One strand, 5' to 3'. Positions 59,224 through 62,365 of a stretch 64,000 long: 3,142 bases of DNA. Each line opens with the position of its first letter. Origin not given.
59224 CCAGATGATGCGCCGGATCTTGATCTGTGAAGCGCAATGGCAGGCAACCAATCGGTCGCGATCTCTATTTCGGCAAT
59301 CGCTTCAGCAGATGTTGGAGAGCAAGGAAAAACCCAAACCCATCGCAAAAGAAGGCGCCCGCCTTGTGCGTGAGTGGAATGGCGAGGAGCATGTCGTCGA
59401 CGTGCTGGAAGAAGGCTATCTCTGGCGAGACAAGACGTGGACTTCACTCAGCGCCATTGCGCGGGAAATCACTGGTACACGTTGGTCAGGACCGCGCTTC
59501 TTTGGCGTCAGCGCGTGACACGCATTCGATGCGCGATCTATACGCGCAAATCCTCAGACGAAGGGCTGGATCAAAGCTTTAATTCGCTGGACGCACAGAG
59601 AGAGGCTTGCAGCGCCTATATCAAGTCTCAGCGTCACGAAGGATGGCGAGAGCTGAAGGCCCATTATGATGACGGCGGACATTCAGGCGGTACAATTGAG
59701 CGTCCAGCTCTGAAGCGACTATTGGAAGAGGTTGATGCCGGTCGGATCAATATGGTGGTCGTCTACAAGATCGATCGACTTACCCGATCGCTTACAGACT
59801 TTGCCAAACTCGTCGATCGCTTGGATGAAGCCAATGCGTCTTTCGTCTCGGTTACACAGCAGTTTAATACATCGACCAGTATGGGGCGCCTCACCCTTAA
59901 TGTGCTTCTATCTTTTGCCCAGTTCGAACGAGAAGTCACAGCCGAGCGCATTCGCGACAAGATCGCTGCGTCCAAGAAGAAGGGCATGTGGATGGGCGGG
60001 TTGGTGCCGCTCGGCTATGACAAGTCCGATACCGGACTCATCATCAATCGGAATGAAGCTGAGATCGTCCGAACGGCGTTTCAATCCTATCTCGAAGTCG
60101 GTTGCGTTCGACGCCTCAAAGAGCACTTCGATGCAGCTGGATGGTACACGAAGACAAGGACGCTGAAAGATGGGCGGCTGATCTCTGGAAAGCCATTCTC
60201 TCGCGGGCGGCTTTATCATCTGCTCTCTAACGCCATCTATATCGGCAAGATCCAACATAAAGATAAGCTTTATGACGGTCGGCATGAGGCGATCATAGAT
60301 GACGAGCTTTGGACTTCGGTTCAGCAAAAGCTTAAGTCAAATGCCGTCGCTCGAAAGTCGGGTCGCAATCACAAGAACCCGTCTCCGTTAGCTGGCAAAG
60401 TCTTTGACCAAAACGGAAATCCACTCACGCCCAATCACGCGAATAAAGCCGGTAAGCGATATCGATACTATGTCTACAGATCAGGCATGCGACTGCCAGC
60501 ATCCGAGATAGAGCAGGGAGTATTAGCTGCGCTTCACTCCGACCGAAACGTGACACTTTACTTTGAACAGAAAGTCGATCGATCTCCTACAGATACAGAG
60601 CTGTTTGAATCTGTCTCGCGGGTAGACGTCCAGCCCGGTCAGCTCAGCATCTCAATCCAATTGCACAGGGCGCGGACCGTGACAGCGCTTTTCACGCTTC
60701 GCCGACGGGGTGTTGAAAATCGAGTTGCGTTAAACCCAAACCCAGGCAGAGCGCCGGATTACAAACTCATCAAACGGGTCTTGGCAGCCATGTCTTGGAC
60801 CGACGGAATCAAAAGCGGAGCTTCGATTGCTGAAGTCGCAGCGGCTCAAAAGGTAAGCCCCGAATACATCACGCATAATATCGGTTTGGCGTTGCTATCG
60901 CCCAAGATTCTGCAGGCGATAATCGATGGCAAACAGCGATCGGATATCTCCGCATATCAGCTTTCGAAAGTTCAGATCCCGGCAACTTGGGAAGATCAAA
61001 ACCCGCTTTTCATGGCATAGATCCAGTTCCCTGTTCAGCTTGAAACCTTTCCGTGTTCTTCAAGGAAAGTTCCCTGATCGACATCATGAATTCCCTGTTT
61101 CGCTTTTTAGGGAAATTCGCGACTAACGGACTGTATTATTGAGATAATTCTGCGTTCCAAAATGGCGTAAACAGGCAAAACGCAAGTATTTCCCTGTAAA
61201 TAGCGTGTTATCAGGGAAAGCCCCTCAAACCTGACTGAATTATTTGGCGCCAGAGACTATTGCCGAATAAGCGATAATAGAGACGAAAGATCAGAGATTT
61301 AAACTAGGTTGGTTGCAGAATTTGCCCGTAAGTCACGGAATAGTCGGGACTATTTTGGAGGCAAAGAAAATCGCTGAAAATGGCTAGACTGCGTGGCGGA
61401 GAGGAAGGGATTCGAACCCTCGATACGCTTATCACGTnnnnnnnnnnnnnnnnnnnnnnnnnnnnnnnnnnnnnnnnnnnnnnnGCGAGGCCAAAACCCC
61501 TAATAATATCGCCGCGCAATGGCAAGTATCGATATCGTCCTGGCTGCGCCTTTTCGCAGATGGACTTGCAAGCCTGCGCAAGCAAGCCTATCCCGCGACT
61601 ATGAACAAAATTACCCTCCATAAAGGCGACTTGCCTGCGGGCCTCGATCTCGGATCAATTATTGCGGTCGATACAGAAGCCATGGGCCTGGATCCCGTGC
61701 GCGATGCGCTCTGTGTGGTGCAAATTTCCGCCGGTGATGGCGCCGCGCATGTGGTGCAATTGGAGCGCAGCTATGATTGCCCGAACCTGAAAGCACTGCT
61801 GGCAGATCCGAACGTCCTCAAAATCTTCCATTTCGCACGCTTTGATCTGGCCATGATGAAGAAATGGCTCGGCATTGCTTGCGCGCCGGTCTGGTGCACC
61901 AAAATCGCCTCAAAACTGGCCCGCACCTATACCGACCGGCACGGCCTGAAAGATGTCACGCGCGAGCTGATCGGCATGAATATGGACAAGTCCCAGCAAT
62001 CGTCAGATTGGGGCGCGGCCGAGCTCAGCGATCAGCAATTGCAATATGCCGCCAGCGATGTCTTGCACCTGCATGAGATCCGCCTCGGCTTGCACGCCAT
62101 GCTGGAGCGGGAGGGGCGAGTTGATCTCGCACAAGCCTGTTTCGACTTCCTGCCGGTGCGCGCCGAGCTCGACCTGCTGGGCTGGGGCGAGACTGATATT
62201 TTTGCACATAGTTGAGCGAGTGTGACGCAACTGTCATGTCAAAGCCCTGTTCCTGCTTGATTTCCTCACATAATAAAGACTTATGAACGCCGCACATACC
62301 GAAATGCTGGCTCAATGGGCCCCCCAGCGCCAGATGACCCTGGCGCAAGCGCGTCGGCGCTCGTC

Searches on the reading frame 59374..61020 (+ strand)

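Call 60: search_protein_families(library=pfam, proteins=[window:59374-61020:+], max_evalue=0.0001)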
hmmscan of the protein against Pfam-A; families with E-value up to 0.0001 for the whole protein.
window:59374-61020:+ (548 aa): 2 families
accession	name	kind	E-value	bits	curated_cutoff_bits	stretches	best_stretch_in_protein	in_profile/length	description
PF00239.26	Resolvase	-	8.8e-38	130.1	23.3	1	54-206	2-145/145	Resolvase, N terminal domain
PF07508.19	Recombinase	-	2.5e-12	47.4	21.1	1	227-323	2-102/102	Recombinase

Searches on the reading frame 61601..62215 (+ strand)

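Call 60: search_protein_families(library=pfam, proteins=[window:61601-62215:+], max_evalue=0.0001)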
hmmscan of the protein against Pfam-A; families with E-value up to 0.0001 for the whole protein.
window:61601-62215:+ (204 aa): 1 family
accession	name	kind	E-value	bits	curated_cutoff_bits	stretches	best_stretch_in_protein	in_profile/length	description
PF01612.26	DNA_pol_A_exo1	-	4.3e-38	131.2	23.6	1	20-168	22-172/173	3'-5' exonuclease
